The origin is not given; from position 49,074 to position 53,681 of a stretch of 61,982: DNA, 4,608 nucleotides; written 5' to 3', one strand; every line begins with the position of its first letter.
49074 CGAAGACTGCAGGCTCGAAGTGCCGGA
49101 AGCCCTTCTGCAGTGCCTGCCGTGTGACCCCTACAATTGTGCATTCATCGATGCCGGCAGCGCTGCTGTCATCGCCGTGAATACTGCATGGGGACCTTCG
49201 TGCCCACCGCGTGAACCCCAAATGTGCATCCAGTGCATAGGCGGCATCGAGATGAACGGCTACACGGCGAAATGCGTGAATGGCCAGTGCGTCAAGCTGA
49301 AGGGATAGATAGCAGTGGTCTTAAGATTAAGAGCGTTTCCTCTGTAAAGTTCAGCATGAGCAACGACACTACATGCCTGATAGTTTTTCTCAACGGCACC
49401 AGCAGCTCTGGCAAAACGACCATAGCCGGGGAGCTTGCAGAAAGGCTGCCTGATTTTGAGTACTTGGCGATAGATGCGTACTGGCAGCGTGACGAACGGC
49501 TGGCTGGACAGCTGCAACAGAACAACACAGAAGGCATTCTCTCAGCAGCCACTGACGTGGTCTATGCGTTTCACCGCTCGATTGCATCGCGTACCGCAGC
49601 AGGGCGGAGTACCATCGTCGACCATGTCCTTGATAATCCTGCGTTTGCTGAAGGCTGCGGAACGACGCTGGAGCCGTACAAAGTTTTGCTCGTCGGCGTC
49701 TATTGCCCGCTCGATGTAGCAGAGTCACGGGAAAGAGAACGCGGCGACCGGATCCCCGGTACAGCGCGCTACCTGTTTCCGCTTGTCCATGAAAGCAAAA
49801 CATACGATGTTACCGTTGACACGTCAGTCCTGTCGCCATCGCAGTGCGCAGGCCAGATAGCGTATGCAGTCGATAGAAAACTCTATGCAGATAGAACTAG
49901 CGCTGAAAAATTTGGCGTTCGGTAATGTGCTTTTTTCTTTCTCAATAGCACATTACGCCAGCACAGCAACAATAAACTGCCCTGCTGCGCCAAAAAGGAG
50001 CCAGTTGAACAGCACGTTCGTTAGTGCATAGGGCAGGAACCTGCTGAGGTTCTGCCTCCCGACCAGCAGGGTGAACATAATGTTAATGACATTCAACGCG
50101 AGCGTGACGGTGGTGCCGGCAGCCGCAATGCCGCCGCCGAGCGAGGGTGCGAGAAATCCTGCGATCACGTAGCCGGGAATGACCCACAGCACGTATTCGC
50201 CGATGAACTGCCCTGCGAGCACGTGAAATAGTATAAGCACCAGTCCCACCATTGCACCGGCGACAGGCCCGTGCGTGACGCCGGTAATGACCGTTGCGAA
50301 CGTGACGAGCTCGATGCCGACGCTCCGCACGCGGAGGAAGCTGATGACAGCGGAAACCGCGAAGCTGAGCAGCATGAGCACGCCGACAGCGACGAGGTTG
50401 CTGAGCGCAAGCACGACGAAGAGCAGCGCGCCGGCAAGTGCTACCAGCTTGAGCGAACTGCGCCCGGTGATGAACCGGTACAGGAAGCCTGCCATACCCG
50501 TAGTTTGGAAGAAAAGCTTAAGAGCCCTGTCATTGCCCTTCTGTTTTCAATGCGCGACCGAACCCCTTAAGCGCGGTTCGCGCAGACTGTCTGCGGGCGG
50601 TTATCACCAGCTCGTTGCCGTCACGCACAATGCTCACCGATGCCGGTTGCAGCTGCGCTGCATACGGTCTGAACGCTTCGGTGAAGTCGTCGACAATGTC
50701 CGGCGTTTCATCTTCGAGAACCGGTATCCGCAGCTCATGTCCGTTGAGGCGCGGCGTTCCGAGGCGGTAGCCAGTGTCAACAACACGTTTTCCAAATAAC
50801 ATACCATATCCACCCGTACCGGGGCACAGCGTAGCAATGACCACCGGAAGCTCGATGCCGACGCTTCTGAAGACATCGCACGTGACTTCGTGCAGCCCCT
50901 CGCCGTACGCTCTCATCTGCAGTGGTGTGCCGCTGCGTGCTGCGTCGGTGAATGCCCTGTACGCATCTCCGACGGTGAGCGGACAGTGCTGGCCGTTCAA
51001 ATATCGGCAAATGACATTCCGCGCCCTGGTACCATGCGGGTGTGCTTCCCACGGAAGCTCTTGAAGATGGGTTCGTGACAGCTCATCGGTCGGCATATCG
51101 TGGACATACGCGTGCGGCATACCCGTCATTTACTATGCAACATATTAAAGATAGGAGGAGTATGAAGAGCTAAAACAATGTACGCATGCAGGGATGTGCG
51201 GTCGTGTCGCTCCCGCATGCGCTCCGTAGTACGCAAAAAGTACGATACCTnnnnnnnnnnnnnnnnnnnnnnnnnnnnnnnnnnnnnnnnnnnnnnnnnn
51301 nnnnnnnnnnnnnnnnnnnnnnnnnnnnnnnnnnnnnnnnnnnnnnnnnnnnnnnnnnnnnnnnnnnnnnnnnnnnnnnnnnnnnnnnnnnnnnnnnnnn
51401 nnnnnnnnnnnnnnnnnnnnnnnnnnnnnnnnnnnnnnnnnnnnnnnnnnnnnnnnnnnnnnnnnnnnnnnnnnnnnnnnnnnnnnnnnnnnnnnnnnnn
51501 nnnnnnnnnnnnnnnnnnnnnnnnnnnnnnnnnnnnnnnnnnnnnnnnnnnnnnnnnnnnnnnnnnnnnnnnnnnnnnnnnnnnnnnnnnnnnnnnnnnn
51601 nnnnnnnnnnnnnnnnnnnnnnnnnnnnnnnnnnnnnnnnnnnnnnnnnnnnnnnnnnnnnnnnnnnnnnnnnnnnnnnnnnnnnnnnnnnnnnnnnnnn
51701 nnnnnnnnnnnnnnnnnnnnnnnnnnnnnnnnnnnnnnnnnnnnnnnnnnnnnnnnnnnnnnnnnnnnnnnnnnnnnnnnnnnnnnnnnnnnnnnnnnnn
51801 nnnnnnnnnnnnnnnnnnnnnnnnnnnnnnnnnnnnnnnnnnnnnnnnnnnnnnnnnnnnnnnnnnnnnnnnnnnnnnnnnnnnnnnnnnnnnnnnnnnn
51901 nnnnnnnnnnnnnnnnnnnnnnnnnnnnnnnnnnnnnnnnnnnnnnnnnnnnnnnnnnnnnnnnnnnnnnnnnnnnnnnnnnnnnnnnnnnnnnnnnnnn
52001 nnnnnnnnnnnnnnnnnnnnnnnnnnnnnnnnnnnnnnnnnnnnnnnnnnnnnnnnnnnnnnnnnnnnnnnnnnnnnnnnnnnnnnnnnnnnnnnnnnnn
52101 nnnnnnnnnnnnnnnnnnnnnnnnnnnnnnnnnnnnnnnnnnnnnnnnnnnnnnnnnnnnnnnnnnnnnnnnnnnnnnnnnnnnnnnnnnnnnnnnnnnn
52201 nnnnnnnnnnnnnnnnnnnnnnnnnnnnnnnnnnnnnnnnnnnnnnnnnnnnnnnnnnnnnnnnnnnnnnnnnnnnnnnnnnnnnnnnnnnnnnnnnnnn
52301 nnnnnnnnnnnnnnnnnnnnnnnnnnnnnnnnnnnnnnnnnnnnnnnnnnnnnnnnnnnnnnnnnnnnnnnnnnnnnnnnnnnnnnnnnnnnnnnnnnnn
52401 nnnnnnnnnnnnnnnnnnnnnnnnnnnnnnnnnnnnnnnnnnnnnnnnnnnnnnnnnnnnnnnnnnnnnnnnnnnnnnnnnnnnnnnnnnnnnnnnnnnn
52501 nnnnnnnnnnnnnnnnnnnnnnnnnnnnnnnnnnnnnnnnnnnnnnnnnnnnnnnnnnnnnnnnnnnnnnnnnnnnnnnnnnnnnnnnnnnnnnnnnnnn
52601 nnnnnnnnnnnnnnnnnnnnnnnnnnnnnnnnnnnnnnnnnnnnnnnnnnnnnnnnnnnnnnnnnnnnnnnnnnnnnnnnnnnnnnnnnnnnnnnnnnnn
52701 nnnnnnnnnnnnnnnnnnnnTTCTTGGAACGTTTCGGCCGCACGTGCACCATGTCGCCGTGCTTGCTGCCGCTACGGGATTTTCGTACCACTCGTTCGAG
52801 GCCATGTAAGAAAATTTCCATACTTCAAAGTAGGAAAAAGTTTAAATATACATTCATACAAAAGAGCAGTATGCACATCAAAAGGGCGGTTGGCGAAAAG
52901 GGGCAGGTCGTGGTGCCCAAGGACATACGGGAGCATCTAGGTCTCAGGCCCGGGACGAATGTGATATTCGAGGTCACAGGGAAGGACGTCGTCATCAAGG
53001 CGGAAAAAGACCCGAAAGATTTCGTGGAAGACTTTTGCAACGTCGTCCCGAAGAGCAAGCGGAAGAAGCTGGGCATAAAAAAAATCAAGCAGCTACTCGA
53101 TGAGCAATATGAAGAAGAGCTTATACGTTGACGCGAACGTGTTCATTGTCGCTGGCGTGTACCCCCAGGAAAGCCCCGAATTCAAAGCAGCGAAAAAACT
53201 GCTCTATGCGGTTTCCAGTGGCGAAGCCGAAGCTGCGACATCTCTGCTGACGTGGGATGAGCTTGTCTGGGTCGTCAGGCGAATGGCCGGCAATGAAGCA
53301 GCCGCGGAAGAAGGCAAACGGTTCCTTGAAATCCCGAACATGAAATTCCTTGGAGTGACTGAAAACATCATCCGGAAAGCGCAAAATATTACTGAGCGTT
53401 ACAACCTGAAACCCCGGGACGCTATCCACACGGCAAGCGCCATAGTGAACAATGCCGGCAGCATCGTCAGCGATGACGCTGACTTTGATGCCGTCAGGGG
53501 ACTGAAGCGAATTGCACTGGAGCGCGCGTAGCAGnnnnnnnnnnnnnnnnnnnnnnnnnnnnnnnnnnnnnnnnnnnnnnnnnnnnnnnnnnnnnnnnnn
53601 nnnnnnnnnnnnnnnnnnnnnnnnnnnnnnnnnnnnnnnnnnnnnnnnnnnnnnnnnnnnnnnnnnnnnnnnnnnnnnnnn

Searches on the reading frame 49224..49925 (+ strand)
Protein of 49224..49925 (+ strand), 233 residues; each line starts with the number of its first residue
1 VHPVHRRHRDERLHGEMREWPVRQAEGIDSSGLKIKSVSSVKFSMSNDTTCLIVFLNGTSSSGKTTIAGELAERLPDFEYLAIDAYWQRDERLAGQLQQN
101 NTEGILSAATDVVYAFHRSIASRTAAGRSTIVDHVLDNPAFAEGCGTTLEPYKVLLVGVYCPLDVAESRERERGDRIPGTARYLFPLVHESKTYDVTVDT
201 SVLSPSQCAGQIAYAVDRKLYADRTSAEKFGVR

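Call 78: search_protein_families(library=pfam, max_evalue=0.001, proteins=[window:49224-49925:+])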
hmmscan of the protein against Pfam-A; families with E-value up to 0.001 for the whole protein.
window:49224-49925:+ (233 aa): 4 families
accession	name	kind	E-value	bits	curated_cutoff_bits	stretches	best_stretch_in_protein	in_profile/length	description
PF07931.18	CPT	-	2.1e-34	119.2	22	1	53-215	3-170/172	Chloramphenicol phosphotransferase-like protein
PF13671.12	AAA_33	-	1.3e-08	35.7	27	1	54-172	2-115/143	AAA domain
PF13238.12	AAA_18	-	5.1e-07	30.6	29.4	1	54-175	1-113/128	AAA domain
PF06414.18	Zeta_toxin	-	0.00049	20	22.3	0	45-201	10-171/199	Zeta toxin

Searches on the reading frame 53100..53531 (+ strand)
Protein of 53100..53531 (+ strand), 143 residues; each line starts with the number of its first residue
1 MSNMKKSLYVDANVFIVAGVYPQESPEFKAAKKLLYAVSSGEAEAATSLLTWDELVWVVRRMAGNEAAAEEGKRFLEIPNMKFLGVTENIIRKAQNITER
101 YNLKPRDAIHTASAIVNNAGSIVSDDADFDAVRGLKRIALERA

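Call 78: search_protein_families(library=pfam, max_evalue=0.001, proteins=[window:53100-53531:+])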
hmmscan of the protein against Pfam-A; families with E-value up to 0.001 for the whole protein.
window:53100-53531:+ (143 aa): 2 families
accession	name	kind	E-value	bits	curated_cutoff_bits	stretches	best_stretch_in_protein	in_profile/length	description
PF01850.27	PIN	-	1.8e-18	67.7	23.6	1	9-134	2-119/120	PIN domain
PF13470.12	PIN_3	-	3.4e-05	25.1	27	1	10-127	4-114/115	PIN domain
